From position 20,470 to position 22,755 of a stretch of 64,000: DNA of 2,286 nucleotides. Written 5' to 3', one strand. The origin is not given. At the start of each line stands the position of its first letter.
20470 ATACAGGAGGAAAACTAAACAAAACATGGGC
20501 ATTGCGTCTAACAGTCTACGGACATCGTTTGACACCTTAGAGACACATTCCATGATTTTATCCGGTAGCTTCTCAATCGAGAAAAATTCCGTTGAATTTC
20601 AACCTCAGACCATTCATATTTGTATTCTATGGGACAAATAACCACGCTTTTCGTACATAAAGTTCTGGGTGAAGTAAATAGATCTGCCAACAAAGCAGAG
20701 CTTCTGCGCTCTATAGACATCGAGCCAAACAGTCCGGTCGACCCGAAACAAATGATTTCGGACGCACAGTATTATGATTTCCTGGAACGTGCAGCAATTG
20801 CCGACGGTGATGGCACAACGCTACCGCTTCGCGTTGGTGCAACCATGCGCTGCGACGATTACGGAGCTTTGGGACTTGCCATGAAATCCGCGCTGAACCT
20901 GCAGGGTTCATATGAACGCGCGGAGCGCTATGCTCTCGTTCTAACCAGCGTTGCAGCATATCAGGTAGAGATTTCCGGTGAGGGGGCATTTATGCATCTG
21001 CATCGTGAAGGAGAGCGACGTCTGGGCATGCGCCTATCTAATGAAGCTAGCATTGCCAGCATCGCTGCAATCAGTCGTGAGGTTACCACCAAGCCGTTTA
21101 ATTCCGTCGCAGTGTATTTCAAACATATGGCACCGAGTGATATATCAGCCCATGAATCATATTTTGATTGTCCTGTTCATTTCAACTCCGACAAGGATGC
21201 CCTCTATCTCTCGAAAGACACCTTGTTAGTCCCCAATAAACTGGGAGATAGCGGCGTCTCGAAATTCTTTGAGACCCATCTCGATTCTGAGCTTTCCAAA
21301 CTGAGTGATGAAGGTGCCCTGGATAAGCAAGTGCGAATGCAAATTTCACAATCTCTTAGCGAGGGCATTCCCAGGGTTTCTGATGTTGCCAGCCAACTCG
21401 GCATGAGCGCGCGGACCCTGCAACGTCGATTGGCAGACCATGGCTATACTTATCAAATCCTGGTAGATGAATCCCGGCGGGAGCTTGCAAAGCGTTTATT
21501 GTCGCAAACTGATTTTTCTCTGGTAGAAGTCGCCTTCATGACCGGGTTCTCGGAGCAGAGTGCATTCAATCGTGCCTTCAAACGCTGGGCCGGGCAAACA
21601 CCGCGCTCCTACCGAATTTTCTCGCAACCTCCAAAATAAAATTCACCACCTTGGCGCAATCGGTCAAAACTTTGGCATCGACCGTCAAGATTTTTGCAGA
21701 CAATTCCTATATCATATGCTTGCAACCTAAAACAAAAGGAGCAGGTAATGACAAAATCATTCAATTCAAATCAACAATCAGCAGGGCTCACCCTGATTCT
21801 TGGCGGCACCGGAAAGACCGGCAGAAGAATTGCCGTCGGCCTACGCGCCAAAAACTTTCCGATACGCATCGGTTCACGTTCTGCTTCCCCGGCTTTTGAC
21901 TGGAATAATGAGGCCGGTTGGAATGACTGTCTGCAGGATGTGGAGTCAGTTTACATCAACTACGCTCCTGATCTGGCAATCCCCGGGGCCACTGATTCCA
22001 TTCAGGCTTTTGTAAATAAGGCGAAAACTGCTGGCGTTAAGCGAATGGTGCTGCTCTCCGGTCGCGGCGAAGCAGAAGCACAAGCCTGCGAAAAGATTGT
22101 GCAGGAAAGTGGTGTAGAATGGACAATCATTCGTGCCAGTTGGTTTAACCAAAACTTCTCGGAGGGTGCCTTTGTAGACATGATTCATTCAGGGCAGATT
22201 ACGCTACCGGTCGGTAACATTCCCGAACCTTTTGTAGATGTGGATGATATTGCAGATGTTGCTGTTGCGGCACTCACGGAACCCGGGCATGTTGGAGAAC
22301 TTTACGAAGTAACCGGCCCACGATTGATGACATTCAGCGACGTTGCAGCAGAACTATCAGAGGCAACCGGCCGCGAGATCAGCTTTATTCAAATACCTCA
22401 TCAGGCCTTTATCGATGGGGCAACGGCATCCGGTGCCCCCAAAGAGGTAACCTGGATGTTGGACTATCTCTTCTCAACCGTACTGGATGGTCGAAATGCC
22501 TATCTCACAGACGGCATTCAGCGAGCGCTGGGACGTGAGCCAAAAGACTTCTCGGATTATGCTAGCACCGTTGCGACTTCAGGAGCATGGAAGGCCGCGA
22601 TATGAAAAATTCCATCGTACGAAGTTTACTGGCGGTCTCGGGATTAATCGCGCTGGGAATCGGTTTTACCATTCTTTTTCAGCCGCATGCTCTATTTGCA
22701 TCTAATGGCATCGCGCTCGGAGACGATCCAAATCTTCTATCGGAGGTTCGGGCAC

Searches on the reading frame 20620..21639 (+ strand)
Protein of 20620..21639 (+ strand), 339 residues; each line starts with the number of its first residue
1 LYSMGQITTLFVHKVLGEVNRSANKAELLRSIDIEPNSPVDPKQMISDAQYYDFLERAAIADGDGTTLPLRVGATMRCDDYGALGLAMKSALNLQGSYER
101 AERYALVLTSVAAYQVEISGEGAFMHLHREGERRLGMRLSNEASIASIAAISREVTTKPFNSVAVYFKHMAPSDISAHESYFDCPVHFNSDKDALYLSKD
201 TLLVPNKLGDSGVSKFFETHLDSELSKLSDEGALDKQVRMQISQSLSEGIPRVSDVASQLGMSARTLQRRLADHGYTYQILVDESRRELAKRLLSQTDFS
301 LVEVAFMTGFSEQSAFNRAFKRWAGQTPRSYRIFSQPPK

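Call 29: search_protein_families(library=pfam, proteins=[window:20620-21639:+], max_evalue=0.00001)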
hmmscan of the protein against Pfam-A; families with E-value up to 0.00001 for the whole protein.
window:20620-21639:+ (339 aa): 3 families
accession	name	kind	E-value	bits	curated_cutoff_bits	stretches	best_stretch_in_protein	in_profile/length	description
PF12625.12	Arabinose_bd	-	5.1e-30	105.4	27.6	1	26-205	5-184/185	Arabinose-binding domain of AraC transcription regulator, N-term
PF12833.13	HTH_18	-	1.2e-21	77.3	33.6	1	257-332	2-78/80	Helix-turn-helix domain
PF00165.29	HTH_AraC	-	1.3e-10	41.6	26.6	1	295-332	2-41/42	Bacterial regulatory helix-turn-helix proteins, AraC family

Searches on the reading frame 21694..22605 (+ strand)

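Call 29: search_protein_families(library=pfam, proteins=[window:21694-22605:+], max_evalue=0.00001)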
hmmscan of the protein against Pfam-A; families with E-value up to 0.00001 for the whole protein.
window:21694-22605:+ (303 aa): 2 families
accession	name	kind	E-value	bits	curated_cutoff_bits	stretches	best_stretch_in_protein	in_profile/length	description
PF13460.12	NAD_binding_10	-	3.7e-11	43.7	27.2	1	37-197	1-184/184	NAD(P)H-binding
PF05368.20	NmrA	-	7.5e-11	42.6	27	1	131-241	129-250/298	NmrA-like family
